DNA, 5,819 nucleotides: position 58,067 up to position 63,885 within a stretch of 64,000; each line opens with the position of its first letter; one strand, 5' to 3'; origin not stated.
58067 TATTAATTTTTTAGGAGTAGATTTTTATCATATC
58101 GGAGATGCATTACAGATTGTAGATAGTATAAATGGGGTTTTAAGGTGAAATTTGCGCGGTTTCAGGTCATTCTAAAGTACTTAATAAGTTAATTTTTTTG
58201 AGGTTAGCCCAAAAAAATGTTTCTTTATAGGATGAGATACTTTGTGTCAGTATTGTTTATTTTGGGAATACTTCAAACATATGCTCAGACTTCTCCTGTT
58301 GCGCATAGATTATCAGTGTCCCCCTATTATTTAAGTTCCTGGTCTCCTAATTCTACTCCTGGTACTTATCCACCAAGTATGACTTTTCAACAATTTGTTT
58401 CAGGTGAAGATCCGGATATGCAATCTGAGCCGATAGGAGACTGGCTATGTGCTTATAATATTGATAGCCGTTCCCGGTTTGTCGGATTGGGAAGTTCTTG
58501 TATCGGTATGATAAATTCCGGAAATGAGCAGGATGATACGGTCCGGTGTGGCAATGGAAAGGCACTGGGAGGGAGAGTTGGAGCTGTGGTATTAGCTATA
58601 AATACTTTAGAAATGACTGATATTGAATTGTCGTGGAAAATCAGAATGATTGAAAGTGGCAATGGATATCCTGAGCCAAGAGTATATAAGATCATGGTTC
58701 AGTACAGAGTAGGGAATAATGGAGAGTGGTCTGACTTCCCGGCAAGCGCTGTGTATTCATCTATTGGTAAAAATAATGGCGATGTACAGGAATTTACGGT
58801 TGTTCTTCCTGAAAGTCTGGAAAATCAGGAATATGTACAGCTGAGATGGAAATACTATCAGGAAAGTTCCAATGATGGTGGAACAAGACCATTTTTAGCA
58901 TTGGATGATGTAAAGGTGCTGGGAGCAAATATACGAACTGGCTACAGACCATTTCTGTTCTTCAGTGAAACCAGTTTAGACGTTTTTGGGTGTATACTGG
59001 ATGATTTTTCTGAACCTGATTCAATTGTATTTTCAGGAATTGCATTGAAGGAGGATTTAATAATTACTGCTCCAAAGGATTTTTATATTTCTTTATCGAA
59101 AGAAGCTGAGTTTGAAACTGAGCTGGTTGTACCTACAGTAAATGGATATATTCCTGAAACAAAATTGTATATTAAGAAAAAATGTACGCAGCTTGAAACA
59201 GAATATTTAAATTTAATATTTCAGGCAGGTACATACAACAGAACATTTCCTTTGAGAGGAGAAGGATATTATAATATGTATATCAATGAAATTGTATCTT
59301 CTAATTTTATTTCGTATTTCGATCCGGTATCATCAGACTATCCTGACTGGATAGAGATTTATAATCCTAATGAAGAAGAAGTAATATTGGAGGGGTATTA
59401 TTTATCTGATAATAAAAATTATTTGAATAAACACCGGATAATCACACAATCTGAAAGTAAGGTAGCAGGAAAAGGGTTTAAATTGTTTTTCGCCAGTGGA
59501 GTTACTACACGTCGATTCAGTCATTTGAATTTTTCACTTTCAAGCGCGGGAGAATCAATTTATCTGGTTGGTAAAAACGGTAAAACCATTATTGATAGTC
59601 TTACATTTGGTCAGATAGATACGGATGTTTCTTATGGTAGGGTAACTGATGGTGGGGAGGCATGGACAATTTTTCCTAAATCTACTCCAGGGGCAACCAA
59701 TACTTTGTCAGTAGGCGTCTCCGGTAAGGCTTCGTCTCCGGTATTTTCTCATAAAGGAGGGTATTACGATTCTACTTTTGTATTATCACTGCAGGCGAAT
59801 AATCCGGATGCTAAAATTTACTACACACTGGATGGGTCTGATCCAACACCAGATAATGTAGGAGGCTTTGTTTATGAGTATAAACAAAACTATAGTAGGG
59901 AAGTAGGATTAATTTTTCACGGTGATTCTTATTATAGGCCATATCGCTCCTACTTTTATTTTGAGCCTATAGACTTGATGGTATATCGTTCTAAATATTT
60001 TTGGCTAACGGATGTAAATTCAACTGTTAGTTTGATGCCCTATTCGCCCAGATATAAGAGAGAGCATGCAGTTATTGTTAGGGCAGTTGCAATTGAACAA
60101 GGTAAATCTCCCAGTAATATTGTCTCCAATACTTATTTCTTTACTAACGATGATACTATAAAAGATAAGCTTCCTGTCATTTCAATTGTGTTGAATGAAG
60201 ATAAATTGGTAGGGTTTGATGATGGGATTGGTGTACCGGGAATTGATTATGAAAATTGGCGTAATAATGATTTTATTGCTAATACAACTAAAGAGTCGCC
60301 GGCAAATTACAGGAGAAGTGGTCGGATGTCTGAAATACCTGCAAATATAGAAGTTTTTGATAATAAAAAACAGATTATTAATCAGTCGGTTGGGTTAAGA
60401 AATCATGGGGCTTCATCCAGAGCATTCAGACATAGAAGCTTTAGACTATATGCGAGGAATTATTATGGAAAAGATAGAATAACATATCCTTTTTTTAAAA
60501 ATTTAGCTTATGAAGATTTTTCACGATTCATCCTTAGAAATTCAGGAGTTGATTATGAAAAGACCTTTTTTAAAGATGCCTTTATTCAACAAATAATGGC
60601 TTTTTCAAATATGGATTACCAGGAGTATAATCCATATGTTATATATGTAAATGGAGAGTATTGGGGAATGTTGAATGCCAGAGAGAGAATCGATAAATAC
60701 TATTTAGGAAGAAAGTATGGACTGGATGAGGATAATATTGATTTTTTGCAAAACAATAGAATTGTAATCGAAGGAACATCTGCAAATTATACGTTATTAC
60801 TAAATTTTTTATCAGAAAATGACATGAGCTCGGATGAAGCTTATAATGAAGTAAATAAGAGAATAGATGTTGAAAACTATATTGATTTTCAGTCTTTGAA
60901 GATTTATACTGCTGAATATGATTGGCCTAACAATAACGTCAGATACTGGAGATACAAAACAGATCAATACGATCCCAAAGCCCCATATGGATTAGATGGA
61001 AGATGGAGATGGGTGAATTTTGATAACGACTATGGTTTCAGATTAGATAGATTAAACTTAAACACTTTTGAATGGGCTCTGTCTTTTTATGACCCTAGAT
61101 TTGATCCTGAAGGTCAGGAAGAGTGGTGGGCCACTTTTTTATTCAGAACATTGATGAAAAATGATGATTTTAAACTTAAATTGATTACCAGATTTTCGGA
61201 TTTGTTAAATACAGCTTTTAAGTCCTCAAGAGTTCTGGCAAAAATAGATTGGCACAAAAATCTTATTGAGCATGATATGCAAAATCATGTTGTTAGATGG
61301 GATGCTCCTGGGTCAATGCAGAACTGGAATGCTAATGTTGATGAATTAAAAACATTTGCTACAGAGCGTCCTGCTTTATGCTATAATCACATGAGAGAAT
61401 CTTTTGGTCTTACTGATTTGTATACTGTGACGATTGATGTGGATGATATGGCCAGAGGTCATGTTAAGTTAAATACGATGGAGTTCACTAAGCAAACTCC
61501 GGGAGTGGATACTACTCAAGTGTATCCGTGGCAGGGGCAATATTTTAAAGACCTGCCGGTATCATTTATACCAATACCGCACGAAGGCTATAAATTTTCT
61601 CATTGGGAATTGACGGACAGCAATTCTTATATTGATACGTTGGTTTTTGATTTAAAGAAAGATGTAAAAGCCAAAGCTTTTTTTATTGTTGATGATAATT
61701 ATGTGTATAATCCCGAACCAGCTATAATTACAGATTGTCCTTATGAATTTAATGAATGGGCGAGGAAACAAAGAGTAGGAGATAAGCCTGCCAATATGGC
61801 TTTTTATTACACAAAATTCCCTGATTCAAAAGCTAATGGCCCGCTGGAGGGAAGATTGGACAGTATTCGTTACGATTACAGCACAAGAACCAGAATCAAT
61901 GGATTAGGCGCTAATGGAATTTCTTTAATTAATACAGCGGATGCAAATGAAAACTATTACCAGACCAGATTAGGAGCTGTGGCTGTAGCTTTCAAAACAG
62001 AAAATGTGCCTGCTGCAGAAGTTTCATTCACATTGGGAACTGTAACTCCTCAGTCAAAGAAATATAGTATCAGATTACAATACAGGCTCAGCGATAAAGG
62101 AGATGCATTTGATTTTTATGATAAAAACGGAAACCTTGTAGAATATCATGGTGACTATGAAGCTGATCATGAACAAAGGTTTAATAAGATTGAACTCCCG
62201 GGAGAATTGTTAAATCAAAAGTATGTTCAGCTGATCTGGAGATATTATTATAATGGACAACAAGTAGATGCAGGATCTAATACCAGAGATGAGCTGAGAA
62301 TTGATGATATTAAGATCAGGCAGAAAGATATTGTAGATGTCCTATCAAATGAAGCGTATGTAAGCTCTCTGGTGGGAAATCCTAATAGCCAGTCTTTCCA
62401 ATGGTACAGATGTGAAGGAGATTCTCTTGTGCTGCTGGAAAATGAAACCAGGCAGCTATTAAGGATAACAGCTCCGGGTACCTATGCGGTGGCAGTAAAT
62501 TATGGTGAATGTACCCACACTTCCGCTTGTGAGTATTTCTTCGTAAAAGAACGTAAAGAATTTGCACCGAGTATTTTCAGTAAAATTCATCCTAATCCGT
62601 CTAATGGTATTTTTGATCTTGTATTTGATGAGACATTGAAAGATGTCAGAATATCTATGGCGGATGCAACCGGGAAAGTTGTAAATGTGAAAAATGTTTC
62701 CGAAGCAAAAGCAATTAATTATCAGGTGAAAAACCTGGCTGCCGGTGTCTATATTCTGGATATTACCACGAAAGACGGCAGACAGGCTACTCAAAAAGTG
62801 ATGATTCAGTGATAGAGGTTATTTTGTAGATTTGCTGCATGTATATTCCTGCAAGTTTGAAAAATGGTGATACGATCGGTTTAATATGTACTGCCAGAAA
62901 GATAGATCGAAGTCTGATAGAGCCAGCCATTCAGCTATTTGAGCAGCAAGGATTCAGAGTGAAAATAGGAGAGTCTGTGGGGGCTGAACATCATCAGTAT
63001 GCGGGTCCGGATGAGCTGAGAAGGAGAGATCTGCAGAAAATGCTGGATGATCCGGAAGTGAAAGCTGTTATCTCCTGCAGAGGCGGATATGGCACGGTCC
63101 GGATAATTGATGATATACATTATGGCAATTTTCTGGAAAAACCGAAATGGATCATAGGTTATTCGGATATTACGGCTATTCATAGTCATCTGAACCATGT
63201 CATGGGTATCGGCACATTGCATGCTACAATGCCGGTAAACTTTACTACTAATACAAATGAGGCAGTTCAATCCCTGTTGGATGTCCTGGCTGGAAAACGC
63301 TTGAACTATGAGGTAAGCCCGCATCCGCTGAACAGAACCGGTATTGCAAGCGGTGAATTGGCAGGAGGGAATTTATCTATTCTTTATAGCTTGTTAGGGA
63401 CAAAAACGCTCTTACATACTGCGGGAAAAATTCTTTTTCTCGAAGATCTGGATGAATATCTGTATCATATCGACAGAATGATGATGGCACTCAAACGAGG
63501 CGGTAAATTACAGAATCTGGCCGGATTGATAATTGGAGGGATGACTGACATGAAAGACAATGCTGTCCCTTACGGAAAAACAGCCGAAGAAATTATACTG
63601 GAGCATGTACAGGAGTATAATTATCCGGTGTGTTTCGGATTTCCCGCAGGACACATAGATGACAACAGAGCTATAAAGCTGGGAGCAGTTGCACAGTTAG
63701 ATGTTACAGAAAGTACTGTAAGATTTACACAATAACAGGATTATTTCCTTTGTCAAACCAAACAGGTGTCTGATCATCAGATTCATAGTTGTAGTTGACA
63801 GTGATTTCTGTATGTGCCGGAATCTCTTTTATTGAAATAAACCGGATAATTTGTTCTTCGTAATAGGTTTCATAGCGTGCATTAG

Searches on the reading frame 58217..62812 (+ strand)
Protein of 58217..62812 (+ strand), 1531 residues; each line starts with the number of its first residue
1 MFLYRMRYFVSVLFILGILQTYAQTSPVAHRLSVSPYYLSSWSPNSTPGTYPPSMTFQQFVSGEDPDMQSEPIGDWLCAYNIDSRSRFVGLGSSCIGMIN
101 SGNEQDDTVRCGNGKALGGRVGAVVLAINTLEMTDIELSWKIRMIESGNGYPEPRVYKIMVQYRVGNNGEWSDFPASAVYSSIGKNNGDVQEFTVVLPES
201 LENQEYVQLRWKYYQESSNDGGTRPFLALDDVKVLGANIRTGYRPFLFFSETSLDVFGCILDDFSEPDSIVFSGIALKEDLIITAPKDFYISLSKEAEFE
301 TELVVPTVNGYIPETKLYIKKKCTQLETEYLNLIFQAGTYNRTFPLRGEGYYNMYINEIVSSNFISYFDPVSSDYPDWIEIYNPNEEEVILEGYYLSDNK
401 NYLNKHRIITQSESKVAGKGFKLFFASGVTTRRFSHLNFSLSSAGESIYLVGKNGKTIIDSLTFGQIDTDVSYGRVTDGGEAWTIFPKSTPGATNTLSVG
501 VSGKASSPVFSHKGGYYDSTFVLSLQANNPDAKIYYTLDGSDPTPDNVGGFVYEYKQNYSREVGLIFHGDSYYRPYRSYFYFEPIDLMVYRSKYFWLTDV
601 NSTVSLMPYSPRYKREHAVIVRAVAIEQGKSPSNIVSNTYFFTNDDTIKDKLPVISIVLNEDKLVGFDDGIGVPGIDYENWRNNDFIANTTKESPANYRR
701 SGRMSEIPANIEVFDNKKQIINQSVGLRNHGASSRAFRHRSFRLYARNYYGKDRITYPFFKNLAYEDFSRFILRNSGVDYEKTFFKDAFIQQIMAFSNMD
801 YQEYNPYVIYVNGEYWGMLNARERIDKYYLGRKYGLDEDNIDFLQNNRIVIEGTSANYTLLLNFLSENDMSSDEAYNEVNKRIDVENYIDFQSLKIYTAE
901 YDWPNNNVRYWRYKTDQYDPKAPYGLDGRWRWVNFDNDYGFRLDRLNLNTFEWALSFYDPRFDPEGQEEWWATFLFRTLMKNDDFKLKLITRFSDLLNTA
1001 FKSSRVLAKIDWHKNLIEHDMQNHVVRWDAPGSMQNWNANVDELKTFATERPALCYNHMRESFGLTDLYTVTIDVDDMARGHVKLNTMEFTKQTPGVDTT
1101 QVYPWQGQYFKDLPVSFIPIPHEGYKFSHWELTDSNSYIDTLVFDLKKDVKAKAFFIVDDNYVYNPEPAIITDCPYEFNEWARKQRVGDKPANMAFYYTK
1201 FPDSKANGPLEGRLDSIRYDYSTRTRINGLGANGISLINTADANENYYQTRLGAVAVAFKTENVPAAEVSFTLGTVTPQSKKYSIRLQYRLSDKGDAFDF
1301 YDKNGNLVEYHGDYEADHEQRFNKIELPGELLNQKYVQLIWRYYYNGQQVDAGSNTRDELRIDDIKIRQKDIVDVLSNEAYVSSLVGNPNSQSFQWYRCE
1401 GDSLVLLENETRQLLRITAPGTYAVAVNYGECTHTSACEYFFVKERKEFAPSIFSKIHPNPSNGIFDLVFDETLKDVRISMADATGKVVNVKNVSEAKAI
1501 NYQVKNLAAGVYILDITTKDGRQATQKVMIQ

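Call 64: search_protein_families(library=pfam, proteins=[window:58217-62812:+], max_evalue=0.00001)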
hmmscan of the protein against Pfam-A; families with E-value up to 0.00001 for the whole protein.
window:58217-62812:+ (1531 aa): 5 families
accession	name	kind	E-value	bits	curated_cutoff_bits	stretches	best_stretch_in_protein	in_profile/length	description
PF08757.17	CotH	-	1.1e-42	147.2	23.8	1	727-1053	1-320/322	CotH kinase protein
PF18962.6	Por_Secre_tail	-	1.5e-11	44.8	27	1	1457-1530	1-75/75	Secretion system C-terminal sorting domain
PF00932.25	LTD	-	6.1e-08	33.4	34.3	1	365-464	10-107/109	Lamin Tail Domain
PF13287.12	Fn3_assoc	-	6.5e-08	33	23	1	524-640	2-59/59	Fn3 associated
PF13290.12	CHB_HEX_C_1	-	1.5e-07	31.7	22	1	513-545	2-34/67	Chitobiase/beta-hexosaminidase C-terminal domain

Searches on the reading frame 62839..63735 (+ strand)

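Call 64: search_protein_families(library=pfam, proteins=[window:62839-63735:+], max_evalue=0.00001)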
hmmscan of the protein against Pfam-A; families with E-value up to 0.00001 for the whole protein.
window:62839-63735:+ (298 aa): 2 families
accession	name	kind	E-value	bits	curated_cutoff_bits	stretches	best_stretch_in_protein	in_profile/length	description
PF02016.21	Peptidase_S66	-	8.4e-34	116.8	25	1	13-129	1-121/121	LD-carboxypeptidase N-terminal domain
PF17676.7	Peptidase_S66C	-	8.2e-33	114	23.7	1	171-287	1-120/120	LD-carboxypeptidase C-terminal domain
